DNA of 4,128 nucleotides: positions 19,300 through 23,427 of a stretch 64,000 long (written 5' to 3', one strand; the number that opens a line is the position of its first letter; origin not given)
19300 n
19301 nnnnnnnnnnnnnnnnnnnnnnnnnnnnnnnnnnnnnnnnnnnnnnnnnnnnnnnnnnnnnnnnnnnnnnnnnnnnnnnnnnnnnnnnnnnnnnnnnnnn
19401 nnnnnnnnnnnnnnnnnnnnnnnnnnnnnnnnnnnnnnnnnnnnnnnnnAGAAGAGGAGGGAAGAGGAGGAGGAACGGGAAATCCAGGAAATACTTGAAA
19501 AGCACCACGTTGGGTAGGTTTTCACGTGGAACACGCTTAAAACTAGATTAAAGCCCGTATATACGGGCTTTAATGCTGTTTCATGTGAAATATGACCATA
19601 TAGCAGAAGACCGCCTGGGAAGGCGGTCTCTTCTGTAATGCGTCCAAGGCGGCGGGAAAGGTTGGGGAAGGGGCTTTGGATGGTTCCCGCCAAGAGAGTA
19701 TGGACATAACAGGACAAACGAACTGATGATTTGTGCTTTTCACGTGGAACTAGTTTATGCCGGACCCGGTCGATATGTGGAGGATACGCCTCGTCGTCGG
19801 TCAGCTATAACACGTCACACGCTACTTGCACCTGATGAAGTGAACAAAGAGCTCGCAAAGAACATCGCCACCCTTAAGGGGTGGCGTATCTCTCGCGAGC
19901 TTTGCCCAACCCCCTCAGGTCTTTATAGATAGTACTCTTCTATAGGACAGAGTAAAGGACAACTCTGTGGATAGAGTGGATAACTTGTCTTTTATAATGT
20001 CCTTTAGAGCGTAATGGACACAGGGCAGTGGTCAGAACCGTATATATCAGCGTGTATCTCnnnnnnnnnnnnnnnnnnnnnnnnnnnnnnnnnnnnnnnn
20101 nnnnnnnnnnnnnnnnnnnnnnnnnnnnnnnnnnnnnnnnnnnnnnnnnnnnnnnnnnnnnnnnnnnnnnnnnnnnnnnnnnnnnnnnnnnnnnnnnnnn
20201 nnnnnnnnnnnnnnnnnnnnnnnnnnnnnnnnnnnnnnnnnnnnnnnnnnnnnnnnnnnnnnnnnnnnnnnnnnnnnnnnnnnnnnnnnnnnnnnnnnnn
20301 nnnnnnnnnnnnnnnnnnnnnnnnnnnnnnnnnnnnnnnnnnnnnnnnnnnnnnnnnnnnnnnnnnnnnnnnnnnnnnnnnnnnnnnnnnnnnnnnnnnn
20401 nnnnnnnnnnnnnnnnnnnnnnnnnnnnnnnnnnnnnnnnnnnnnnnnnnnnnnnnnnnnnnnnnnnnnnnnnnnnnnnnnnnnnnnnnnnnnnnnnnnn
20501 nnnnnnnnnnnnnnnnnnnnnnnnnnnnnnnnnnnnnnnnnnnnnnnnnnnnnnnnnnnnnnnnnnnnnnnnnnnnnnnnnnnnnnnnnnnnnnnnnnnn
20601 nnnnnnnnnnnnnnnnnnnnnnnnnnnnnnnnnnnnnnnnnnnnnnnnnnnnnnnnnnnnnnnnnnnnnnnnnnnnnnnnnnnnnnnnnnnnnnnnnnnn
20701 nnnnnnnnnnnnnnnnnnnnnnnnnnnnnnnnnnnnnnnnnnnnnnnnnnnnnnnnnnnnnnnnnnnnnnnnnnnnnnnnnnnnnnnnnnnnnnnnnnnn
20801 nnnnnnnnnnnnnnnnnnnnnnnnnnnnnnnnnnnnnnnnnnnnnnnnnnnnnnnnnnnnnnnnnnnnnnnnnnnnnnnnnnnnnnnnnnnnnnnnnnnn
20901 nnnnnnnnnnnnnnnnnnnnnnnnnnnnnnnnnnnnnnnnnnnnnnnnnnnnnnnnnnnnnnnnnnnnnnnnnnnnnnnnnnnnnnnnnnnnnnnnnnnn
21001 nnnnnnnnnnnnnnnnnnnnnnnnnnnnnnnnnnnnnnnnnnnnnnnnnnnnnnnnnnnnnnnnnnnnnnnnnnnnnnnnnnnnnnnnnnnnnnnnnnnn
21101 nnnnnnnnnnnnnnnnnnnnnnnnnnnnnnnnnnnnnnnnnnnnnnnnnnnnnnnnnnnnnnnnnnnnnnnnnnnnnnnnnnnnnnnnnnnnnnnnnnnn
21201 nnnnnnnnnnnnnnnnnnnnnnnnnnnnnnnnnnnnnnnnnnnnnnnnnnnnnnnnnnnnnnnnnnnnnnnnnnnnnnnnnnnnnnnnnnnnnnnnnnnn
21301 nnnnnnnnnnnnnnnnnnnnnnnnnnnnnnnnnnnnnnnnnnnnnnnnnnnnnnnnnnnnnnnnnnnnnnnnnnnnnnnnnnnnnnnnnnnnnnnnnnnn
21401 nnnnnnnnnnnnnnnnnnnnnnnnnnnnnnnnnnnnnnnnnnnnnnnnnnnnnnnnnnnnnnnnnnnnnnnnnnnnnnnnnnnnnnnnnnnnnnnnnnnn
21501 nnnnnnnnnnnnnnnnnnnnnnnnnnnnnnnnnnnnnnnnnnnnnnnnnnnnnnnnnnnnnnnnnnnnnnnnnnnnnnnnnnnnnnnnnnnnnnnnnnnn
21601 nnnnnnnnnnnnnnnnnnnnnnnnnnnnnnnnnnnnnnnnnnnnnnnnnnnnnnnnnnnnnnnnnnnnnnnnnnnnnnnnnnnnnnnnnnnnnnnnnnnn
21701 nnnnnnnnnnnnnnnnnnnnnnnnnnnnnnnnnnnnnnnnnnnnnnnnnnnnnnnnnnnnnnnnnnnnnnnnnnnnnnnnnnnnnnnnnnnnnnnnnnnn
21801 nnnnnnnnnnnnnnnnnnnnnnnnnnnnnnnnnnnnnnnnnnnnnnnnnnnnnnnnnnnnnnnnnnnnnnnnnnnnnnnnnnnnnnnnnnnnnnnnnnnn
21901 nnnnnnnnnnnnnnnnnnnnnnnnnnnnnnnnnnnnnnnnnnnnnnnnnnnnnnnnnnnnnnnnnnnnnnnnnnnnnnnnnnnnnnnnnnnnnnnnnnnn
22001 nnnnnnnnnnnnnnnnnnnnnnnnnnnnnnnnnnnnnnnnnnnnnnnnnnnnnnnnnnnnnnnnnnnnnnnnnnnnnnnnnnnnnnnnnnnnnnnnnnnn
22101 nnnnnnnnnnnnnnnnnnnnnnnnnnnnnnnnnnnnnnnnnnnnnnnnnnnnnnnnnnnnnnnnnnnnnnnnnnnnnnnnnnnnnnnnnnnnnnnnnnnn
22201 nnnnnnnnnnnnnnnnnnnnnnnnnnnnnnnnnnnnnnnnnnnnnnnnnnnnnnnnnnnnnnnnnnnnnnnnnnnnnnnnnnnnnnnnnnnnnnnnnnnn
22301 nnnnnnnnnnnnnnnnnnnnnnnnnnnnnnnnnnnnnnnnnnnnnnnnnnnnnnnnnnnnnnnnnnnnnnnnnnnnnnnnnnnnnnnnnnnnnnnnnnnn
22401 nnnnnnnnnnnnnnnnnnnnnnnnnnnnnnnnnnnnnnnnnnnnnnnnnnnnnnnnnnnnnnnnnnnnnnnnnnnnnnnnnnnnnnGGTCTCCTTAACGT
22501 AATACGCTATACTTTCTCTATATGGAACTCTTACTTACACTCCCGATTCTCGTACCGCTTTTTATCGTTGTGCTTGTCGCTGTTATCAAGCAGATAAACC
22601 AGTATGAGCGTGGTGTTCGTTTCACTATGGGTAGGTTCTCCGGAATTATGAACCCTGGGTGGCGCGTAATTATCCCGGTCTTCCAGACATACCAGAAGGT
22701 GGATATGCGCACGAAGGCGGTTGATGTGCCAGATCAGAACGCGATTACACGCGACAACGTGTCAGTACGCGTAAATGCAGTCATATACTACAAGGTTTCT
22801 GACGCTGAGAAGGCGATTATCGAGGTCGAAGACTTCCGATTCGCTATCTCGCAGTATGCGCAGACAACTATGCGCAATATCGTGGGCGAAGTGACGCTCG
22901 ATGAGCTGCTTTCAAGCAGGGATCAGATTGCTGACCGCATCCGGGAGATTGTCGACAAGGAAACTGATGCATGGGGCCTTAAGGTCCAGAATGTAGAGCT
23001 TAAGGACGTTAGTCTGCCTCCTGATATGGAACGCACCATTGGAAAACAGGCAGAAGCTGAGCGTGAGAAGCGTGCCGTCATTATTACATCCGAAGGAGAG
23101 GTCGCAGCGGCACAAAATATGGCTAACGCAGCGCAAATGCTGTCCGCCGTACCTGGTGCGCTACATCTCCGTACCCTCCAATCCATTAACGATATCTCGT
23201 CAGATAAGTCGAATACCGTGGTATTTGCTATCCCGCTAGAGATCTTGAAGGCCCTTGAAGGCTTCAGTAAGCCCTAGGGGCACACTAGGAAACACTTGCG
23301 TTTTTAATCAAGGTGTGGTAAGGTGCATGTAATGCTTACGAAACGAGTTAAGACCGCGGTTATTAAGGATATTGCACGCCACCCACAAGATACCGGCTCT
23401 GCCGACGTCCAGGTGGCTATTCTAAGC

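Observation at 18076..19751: Cluster of parS-like palindromes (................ family) inside the 3' half of cca and in the following intergenic region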

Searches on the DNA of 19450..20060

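Call 34: search_rna_families(source=window, start=19450, end=20060, threshold=evalue, max_evalue=10, show_alignments=2)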
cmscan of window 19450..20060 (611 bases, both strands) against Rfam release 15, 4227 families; matches with E-value up to 10: 12.
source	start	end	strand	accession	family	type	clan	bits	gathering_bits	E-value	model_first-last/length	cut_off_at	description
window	19539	19636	+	RF00106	RNAI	Gene; antisense;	-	27.9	47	0.0043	1-102/102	no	RNAI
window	19527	19583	+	RF03154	twister-P3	Gene; ribozyme;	CL00120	25.7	39.9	0.0059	1-73/73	no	type-P3 twister ribozyme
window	19602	19698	-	RF00106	RNAI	Gene; antisense;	-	21.7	47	0.11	1-102/102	no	RNAI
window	19544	19610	-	RF00506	Thr_leader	Cis-reg; leader;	-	20.6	55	0.22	1-118/118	no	Threonine operon leader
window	19538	19585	+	RF03803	MIR1886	Gene; miRNA;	-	19.2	62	0.54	1-52/52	no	MIR1886 microRNA precursor family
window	19603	19703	+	RF01736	flg-Rhizobiales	Cis-reg;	-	18.8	55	0.17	1-141/141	no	flg-Rhizobiales RNA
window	19496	19577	+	RF00506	Thr_leader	Cis-reg; leader;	-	18.4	55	0.72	1-118/118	no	Threonine operon leader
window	19579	19640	+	RF02059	STnc50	Gene; sRNA;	-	18.4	55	2.4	1-84/84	no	Salmonella enterica sRNA STnc40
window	19458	19572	+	RF00195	RsmY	Gene; sRNA;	CL00106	17.4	57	0.063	1-121/121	no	RsmY RNA family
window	19516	19632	+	RF01770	rimP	Cis-reg; leader;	-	15.9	47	7.8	1-102/102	no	Gammaprotebacteria rimP leader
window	19498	19602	-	RF01770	rimP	Cis-reg; leader;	-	15.6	47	9.3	1-102/102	no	Gammaprotebacteria rimP leader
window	19524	19581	+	RF02063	STnc350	Gene; sRNA;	-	14.5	60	8.1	1-68/68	no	Salmonella enterica sRNA STnc350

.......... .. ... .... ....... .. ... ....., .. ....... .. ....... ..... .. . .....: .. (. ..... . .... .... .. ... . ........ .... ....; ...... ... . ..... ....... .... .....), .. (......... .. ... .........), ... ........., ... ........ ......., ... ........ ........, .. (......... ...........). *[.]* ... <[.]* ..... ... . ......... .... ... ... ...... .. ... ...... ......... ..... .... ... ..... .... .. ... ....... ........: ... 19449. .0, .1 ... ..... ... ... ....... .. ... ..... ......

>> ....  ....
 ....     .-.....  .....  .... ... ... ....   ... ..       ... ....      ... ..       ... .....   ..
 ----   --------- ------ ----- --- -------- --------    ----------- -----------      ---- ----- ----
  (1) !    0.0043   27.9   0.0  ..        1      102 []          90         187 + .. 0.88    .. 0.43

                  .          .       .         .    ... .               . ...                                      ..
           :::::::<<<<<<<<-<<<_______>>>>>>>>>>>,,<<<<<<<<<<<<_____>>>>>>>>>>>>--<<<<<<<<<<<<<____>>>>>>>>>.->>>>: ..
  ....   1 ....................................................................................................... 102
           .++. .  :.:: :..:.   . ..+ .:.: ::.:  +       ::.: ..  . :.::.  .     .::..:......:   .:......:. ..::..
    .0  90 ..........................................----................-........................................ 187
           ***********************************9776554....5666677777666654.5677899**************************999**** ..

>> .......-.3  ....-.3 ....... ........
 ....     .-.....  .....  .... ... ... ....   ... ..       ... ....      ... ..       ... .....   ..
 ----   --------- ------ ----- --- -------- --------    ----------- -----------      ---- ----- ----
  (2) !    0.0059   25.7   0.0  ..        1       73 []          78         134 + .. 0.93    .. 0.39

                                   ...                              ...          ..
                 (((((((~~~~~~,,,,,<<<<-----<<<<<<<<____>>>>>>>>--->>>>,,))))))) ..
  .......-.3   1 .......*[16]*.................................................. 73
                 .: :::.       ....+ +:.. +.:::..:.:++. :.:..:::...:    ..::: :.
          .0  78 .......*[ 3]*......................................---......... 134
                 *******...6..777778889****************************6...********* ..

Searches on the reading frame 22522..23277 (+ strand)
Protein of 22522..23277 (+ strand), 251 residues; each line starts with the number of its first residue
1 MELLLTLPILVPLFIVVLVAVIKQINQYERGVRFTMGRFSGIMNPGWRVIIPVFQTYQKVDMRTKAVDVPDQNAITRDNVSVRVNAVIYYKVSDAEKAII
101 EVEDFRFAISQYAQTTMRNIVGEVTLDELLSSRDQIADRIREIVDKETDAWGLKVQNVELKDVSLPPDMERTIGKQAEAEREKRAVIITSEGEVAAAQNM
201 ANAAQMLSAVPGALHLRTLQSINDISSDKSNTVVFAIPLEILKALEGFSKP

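Call 8: search_protein_families(library=pfam, proteins=[window:22522-23277:+])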
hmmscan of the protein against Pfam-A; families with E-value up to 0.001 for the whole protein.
window:22522-23277:+ (251 aa): 2 families
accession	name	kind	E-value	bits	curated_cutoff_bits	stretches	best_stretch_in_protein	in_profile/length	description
PF01145.31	Band_7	-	6.3e-43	147.3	23.6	1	23-193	1-175/176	SPFH domain / Band 7 family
PF13421.11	Band_7_1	-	1e-06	29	24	1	103-178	131-208/211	SPFH domain-Band 7 family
